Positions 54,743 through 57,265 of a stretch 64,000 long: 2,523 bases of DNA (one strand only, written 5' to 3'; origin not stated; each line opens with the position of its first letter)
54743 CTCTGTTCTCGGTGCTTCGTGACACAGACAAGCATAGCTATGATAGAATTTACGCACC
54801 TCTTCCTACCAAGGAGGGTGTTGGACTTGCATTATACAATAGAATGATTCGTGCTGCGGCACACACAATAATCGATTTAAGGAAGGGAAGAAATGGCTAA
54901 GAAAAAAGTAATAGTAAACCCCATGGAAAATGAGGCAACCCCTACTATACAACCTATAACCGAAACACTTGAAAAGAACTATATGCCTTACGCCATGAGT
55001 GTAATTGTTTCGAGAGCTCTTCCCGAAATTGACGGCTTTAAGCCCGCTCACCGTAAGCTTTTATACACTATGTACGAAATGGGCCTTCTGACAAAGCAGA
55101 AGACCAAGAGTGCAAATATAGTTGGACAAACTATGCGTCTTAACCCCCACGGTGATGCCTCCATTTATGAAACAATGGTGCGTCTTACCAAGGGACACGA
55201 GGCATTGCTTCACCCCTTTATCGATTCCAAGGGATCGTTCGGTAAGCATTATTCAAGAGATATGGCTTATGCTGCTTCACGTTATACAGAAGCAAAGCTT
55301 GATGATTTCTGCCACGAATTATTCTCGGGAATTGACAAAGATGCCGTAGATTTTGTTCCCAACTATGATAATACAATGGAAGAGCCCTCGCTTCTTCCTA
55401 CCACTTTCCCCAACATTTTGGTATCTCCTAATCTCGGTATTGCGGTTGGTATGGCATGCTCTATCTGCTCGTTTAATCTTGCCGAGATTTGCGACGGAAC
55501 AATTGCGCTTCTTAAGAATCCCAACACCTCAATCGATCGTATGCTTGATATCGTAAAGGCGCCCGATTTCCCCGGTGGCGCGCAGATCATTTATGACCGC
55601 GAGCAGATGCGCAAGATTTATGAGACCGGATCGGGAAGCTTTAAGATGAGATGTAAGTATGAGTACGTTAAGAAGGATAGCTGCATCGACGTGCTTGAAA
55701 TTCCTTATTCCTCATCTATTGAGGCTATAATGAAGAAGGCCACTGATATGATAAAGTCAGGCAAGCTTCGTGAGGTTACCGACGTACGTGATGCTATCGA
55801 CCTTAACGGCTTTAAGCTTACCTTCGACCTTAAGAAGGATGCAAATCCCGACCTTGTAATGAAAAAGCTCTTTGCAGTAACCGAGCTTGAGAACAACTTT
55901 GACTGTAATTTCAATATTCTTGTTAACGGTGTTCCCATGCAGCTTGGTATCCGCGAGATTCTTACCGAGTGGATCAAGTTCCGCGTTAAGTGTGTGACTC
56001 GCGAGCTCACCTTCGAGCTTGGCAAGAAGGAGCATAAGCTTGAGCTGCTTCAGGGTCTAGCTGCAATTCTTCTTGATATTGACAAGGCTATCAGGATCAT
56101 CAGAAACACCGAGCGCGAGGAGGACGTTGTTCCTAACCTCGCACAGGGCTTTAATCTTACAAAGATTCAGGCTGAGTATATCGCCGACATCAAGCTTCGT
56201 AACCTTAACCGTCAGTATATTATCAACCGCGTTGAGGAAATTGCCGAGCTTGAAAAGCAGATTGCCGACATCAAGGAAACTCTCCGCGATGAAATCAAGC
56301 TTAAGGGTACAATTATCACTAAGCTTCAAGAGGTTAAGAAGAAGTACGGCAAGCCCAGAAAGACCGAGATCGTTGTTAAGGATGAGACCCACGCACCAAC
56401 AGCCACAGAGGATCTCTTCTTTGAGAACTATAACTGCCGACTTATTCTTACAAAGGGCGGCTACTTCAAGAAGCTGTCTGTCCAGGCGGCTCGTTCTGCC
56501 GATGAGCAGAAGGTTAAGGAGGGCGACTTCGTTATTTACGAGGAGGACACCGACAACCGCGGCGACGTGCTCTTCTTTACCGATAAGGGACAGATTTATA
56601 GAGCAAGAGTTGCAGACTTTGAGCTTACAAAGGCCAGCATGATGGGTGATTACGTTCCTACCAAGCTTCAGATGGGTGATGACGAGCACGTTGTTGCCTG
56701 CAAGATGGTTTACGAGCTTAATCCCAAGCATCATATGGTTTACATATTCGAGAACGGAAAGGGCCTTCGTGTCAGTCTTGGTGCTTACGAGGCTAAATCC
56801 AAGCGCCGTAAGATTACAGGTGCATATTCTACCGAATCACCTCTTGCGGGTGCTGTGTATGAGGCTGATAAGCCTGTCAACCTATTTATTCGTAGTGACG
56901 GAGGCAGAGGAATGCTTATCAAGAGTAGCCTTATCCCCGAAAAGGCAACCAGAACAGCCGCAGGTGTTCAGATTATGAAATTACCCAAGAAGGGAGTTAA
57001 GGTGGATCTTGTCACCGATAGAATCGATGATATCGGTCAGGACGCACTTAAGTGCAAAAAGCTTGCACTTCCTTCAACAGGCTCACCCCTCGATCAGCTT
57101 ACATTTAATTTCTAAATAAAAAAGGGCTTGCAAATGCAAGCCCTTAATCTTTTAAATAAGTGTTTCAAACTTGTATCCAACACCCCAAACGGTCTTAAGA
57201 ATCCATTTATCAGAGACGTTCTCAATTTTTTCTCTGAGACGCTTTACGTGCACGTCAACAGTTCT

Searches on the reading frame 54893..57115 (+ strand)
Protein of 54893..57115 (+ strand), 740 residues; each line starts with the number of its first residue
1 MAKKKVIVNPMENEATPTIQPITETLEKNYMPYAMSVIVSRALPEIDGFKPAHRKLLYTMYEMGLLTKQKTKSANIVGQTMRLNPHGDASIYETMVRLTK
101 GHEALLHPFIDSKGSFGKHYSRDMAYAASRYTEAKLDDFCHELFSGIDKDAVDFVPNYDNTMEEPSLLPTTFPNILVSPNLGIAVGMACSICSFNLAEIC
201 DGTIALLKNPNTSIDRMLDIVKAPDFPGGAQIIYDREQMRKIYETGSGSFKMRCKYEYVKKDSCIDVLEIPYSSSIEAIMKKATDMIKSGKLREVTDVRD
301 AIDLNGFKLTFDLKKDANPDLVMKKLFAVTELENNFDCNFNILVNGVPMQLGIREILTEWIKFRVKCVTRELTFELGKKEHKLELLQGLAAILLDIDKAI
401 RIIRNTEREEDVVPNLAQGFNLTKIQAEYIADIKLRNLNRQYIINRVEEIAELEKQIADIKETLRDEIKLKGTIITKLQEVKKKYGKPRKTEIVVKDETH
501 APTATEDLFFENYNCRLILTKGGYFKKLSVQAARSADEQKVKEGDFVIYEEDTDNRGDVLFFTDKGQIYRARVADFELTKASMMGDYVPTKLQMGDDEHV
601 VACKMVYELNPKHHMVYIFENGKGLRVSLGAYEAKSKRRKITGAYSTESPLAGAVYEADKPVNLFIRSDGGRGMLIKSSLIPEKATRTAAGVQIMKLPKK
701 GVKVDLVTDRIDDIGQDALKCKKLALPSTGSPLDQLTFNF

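Call 78: search_protein_families(library=pfam, proteins=[window:54893-57115:+], max_evalue=0.00001)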
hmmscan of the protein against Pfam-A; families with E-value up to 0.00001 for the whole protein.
window:54893-57115:+ (740 aa): 2 families
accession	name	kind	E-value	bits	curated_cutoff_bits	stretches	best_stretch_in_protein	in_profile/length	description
PF00521.26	DNA_topoisoIV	-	4.9e-123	411.6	31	1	41-478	1-431/432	DNA gyrase/topoisomerase IV, subunit A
PF03989.18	DNA_gyraseA_C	-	4.9e-08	32.7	27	0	558-580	2-24/48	DNA gyrase C-terminal domain, beta-propeller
